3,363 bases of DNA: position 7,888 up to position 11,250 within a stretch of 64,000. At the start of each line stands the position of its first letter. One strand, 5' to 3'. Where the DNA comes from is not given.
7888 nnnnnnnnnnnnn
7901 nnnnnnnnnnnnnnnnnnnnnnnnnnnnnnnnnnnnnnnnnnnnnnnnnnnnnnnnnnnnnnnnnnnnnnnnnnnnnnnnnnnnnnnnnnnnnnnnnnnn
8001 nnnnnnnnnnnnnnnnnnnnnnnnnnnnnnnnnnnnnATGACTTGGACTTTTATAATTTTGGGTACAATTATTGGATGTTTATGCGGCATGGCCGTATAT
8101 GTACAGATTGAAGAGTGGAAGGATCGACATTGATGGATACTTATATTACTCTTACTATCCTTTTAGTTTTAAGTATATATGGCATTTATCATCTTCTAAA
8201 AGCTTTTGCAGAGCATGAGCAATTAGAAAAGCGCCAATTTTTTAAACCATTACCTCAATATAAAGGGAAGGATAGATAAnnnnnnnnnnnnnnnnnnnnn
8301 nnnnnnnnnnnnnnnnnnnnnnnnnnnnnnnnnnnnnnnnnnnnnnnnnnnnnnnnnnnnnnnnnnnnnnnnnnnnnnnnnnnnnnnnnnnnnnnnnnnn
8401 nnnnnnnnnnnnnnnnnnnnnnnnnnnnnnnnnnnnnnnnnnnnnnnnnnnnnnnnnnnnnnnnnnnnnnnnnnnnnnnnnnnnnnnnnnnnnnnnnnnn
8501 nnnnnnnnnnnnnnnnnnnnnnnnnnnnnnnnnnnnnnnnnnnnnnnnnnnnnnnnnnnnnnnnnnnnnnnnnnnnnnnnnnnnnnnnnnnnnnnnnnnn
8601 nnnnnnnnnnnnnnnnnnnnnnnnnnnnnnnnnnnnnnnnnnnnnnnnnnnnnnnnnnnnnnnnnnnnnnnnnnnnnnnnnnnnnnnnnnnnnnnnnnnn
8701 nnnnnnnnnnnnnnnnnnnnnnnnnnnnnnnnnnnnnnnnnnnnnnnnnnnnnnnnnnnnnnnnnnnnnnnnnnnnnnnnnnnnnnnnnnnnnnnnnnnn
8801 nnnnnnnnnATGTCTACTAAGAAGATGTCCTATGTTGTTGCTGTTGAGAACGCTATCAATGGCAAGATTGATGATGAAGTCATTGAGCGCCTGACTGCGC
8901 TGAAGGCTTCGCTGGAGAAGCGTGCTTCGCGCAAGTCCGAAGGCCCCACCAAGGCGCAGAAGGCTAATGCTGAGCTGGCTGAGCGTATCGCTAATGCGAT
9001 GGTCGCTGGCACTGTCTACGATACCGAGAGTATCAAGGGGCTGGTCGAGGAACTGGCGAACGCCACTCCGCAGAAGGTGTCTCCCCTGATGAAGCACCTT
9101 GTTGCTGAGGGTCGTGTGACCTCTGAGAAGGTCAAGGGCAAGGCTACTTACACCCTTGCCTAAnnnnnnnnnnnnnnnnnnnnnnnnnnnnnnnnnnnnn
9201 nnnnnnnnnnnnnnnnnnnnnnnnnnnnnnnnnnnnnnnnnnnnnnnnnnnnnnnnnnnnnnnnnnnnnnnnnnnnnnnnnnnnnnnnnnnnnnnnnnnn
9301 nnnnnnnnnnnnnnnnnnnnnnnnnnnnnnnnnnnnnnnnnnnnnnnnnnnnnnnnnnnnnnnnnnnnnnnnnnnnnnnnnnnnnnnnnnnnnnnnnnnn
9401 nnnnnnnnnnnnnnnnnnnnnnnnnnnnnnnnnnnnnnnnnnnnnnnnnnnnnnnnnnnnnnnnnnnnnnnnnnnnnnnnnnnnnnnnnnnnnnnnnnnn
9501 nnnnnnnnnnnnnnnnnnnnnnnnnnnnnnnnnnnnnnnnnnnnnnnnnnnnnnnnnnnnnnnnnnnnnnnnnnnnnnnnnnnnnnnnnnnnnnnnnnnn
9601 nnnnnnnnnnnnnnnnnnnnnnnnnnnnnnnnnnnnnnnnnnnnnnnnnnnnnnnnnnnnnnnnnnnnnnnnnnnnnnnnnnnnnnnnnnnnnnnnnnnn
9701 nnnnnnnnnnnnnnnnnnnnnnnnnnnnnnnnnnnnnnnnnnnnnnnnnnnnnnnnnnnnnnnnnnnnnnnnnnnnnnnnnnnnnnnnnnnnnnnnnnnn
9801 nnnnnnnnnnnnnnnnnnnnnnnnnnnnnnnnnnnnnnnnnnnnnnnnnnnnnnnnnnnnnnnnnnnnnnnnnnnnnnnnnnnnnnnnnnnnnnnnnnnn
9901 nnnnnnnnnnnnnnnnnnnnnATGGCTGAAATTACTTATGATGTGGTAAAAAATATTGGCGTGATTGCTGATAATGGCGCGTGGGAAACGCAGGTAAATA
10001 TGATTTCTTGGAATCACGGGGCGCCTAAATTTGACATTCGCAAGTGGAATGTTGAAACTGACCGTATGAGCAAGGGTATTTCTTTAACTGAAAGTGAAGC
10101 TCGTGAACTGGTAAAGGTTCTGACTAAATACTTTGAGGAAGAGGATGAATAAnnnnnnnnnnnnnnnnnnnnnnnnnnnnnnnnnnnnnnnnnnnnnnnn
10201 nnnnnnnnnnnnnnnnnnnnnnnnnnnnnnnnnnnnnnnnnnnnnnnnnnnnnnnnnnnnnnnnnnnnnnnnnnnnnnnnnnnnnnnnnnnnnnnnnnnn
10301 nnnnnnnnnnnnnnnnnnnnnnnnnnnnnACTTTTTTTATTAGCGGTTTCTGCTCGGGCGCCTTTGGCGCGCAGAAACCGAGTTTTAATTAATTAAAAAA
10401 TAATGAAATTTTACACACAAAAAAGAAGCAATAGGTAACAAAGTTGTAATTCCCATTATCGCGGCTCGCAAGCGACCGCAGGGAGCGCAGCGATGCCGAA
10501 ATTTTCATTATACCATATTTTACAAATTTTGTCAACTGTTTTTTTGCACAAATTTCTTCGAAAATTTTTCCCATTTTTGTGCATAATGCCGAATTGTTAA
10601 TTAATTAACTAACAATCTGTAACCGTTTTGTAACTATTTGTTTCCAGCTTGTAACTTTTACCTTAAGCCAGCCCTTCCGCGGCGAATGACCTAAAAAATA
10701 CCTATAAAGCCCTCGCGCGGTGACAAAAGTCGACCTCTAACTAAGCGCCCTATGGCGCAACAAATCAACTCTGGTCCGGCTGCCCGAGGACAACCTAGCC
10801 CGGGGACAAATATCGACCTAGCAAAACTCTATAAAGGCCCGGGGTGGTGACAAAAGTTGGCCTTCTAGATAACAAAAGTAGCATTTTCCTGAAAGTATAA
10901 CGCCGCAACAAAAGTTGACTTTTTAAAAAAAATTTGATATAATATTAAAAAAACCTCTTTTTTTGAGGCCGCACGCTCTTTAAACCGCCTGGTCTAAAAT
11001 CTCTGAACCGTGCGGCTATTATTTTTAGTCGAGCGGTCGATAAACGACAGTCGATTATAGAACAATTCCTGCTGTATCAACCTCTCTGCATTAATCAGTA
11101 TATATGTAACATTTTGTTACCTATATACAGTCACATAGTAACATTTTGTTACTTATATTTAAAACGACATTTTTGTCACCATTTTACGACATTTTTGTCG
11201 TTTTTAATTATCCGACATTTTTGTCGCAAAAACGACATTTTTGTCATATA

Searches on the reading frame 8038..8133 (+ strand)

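Call 14: search_protein_families(library=pfam, proteins=[window:8038-8133:+], max_evalue=0.1)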
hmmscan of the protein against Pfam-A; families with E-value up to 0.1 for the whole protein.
window:8038-8133:+ (31 aa): 1 family
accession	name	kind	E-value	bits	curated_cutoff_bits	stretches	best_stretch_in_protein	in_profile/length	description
PF13808.11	DDE_Tnp_1_assoc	-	0.079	13.5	32.3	1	3-30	20-47/88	DDE_Tnp_1-associated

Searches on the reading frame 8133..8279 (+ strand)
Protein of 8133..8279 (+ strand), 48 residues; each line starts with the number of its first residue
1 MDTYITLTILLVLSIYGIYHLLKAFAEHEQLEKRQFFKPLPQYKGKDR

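Call 14: search_protein_families(library=pfam, proteins=[window:8133-8279:+], max_evalue=0.1)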
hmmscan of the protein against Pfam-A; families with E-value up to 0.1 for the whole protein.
window:8133-8279:+ (48 aa): 1 family
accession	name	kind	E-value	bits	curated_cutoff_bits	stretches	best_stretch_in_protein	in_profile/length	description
PF15284.11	PAGK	-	0.053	13.9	22.8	1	5-42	7-43/64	Phage-encoded virulence factor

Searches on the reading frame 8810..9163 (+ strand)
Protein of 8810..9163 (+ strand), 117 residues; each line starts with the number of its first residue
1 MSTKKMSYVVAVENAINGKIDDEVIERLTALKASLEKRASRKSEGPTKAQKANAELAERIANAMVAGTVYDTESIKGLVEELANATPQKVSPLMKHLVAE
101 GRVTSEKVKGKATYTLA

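Call 14: search_protein_families(library=pfam, proteins=[window:8810-9163:+], max_evalue=0.1)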
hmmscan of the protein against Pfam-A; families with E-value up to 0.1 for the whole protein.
window:8810-9163:+ (117 aa): 6 families
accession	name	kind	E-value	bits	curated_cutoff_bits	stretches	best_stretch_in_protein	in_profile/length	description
PF07739.18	TipAS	-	0.0097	16.8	23.8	1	30-87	14-71/117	TipAS antibiotic-recognition domain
PF00861.27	Ribosomal_L18p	-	0.011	16.5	27.8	1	14-85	34-108/116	Ribosomal L18 of archaea, bacteria, mitoch. and chloroplast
PF12926.12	MOZART2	-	0.012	15.9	23.3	1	51-109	26-85/91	Mitotic-spindle organizing gamma-tubulin ring associated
PF24434.1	DUF7557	-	0.014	15.2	25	0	20-32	6-18/45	Family of unknown function (DUF7557)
PF03962.21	Mnd1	-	0.023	15.4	23.5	1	68-108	10-50/60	Mnd1 HTH domain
PF21524.3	SAMD1_WH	-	0.067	13.8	24.5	0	71-114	18-61/63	SAM domain-containing protein 1, WH domain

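Call 15: search_protein_families(library=phrogs, proteins=[window:8810-9163:+], max_evalue=0.01)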
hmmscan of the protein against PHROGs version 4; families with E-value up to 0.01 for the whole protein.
window:8810-9163:+ (117 aa): 2 families
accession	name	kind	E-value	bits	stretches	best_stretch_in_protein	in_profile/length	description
phrog_19455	-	unknown function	1.5e-05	26.2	1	19-102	26-111/138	-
phrog_30233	-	unknown function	0.0001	23.5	1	16-104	32-124/137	-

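Call 64: search_solved_structures(query=window:8810-9163:+, max_evalue=1)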
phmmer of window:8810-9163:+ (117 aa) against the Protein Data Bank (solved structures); distinct sequences matched with E-value up to 1: 0.

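Call 66: search_dna_similar(query=window:8810-9163:+, collection=phages, mode=protein, max_evalue=0.001, max_rows=25)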
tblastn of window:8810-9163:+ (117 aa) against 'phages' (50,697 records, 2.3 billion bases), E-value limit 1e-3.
No match.

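Call 67: find_related_loci(query=window:8810-9163:+, collection=viral_contigs, flank=1500)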
Query window:8810-9163:+ (117 aa) in viral_contigs; peptide patterns used: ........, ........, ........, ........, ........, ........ (x = any residue, [..] = any of these).
30 stretches matched a pattern, but none encodes a relative of the query by tblastn (E <= 1e-3).
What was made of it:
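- Tried and rejected: None in the phage records, in viral contigs or among solved structures (calls 64, 66, 67).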

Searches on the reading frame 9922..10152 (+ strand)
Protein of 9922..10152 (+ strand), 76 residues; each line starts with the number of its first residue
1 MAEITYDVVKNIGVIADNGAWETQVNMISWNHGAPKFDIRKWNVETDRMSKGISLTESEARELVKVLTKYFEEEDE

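Call 14: search_protein_families(library=pfam, proteins=[window:9922-10152:+], max_evalue=0.1)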
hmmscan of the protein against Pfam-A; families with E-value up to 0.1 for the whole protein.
window:9922-10152:+ (76 aa): 1 family
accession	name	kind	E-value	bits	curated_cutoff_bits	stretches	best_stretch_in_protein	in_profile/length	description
PF02229.22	PC4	-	2.1e-08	34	25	1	21-65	5-51/52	Transcriptional Coactivator p15 (PC4)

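Call 15: search_protein_families(library=phrogs, proteins=[window:9922-10152:+], max_evalue=0.01)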
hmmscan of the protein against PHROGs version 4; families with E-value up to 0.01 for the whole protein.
window:9922-10152:+ (76 aa): 2 families
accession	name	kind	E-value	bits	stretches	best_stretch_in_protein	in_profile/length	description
phrog_26484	-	DNA, RNA and nucleotide metabolism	6.2e-17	62.7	1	3-68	4-70/78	DNA binding protein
phrog_13183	-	unknown function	0.0068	17.2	1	3-69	9-79/88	-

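Call 65: search_solved_structures(query=window:9922-10152:+, max_evalue=1)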
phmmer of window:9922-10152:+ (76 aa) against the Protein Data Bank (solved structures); distinct sequences matched with E-value up to 1: 4.
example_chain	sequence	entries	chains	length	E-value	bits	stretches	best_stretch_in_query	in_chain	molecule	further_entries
3pm7_A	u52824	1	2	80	3.9e-15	58.6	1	3-72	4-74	Uncharacterized protein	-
2ltd_A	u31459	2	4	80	8.1e-13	51.2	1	4-71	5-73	Uncharacterized protein ydbC | Putative uncharacterized protein ydbC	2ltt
2l3a_A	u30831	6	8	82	8.4e-10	41.7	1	1-66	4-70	Uncharacterized protein | SP_0782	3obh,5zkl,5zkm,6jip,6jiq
4g06_A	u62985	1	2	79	1.2e-09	41.2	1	1-64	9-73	Uncharacterized protein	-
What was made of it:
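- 9922..10152 (+): 76-aa YdbC/PC4-like single-stranded-DNA-binding protein. PF02229 at 2e-8 (call 14); PDB 3pm7 at 4e-15 and 2ltd at 8e-13 (call 65)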

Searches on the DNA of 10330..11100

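Call 86: search_rna_families(source=window, start=10330, end=11100, threshold=evalue, max_evalue=1)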
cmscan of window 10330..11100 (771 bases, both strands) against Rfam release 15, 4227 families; matches with E-value up to 1: 1.
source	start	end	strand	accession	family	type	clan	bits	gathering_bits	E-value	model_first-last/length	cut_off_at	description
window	10953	11014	-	RF03157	L31-Gammaproteobacteria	Cis-reg; leader;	CL00118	21.4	33.2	0.037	1-53/53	no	L31-Gammaproteobacteria ribosomal protein leader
